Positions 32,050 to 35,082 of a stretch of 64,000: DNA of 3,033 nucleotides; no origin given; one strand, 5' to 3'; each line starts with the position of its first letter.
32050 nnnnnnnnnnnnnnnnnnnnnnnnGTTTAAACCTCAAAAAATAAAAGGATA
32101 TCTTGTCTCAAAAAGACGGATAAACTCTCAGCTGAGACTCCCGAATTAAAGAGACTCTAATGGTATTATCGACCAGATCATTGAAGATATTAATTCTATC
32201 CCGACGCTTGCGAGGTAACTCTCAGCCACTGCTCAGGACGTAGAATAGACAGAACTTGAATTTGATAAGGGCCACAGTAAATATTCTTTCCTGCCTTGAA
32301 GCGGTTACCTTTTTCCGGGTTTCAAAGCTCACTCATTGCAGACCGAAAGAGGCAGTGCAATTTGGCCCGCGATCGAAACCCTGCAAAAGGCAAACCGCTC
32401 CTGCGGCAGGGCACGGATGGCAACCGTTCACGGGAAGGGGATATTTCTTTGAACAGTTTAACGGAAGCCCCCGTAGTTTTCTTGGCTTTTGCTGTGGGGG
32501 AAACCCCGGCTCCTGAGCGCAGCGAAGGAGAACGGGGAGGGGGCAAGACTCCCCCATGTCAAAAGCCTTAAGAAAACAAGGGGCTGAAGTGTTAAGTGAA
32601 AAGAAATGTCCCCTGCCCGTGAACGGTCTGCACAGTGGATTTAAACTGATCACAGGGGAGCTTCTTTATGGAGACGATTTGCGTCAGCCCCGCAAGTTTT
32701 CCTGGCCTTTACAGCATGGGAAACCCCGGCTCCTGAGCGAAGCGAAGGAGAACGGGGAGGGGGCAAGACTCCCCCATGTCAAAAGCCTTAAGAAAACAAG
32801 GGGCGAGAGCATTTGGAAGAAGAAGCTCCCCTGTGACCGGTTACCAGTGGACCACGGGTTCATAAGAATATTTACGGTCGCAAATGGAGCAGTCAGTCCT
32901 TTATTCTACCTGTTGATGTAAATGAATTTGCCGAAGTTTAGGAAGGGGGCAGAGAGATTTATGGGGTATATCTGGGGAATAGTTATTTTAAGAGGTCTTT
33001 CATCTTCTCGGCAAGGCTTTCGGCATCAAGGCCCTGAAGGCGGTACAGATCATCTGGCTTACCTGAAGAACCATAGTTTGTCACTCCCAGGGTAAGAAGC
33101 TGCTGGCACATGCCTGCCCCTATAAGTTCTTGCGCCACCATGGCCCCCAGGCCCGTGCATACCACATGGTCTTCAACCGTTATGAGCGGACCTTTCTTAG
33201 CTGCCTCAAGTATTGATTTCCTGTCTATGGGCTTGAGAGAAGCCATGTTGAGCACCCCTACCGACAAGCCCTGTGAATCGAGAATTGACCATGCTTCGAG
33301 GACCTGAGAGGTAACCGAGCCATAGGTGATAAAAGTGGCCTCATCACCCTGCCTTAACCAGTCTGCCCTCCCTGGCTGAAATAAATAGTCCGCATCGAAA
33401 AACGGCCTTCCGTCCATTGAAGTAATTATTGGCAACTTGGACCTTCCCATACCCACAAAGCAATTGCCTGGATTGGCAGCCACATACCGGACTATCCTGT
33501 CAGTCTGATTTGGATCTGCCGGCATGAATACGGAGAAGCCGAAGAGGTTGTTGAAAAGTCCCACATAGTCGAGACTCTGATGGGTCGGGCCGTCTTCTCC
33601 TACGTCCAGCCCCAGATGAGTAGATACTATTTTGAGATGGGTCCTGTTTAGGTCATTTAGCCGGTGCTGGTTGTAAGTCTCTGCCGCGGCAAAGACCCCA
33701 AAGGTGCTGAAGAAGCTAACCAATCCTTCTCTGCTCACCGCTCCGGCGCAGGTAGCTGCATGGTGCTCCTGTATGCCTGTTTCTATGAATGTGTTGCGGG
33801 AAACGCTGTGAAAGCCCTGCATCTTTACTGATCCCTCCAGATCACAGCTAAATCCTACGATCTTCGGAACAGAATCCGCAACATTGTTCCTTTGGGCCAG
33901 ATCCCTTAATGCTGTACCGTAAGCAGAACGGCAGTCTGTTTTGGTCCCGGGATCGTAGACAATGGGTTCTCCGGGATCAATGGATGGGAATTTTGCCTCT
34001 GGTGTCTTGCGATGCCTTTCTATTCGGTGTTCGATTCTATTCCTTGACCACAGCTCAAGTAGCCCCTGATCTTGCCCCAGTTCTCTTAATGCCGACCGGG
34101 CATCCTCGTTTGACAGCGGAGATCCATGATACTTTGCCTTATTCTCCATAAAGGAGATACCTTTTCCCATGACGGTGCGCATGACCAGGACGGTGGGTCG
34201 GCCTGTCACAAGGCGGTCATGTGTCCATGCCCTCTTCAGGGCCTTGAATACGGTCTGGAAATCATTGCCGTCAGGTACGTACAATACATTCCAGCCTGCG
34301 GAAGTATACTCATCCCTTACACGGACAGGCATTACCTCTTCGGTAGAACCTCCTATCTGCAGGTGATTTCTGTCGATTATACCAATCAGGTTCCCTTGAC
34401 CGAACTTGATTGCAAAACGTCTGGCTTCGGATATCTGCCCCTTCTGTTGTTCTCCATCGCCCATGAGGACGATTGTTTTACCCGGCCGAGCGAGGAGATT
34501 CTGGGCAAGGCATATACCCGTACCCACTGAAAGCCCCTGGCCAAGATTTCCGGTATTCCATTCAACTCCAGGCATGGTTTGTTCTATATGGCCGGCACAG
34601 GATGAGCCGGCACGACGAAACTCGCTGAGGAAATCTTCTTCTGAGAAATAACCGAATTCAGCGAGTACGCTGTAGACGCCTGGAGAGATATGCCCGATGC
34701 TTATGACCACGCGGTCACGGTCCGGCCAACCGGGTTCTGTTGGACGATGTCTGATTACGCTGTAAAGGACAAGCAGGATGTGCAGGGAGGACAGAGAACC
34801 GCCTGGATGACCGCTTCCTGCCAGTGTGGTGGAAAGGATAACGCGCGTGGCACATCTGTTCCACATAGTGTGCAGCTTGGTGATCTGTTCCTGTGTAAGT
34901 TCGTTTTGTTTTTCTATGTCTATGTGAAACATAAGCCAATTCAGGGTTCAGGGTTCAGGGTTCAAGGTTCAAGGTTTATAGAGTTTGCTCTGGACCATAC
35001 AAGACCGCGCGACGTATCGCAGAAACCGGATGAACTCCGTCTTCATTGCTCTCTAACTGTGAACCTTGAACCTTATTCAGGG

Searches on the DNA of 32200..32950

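Call 44: search_rna_families(source=window, start=32200, end=32950, threshold=evalue, max_evalue=10)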
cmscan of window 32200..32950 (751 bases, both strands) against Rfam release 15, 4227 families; matches with E-value up to 10: 5.
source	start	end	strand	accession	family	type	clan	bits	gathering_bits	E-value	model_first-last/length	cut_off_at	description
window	32280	32414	-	RF00564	SCARNA11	Gene; snRNA; snoRNA; scaRNA;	-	20.2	37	0.16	1-140/140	no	Small Cajal body specific RNA 11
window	32678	32702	-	RF01082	SBWMV1_UPD-PKh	Cis-reg;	-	17.2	32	2.2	1-25/25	no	Pseudoknot of upstream pseudoknot domain (UPD) of the 3'UTR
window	32284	32327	-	RF03156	L31-Firmicutes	Cis-reg; leader;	CL00118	13.6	33.3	5.2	1-32/32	no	L31-Firmicutes ribosomal protein leader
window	32682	32703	-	RF01138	sR23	Gene; snRNA; snoRNA; CD-box;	-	12.1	45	2.5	32-54/54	no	Small nucleolar RNA sR23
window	32470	32591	+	RF02757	Erse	Gene; sRNA;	-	9.2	138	5.3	1-252/252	no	Erse small RNA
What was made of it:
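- On Known structured RNA family (Rfam): Only chance-level matches, E of 0.16 or more, at 32200-32950 (call 44).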

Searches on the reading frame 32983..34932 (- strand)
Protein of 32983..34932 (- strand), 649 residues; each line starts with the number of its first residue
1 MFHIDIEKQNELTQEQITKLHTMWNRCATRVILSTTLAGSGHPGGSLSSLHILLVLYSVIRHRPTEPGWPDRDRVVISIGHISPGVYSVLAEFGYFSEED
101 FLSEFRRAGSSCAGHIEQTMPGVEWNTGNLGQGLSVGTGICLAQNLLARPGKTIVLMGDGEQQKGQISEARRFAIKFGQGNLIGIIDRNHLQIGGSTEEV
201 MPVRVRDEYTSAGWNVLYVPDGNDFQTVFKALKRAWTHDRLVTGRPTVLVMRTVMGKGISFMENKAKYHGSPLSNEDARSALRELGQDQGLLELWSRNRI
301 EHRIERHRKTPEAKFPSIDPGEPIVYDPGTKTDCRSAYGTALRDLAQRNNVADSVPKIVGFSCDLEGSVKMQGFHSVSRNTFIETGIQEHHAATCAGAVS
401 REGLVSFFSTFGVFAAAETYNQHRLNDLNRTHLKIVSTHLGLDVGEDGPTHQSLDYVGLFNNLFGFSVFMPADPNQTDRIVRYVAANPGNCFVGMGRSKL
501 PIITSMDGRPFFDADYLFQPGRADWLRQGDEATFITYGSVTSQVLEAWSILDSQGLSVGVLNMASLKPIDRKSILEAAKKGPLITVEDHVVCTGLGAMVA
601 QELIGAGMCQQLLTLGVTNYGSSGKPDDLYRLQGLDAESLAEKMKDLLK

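Call 65: search_protein_families(library=pfam, proteins=[window:32983-34932:-], max_evalue=0.00001)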
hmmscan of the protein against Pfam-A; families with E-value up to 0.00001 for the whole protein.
window:32983-34932:- (649 aa): 4 families
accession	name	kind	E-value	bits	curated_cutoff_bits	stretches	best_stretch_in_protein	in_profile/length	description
PF00456.26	Transketolase_N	-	4.7e-51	174.2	22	1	37-288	19-278/334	Transketolase, thiamine diphosphate binding domain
PF02779.29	Transket_pyr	-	3.3e-25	89.2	27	1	334-500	5-172/174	Transketolase, pyrimidine binding domain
PF02780.25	Transketolase_C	-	2e-22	79.9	25.9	1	521-639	1-123/124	Transketolase, C-terminal domain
PF00676.26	E1_dh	-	6.3e-07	29.1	22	1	114-269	87-240/300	Dehydrogenase E1 component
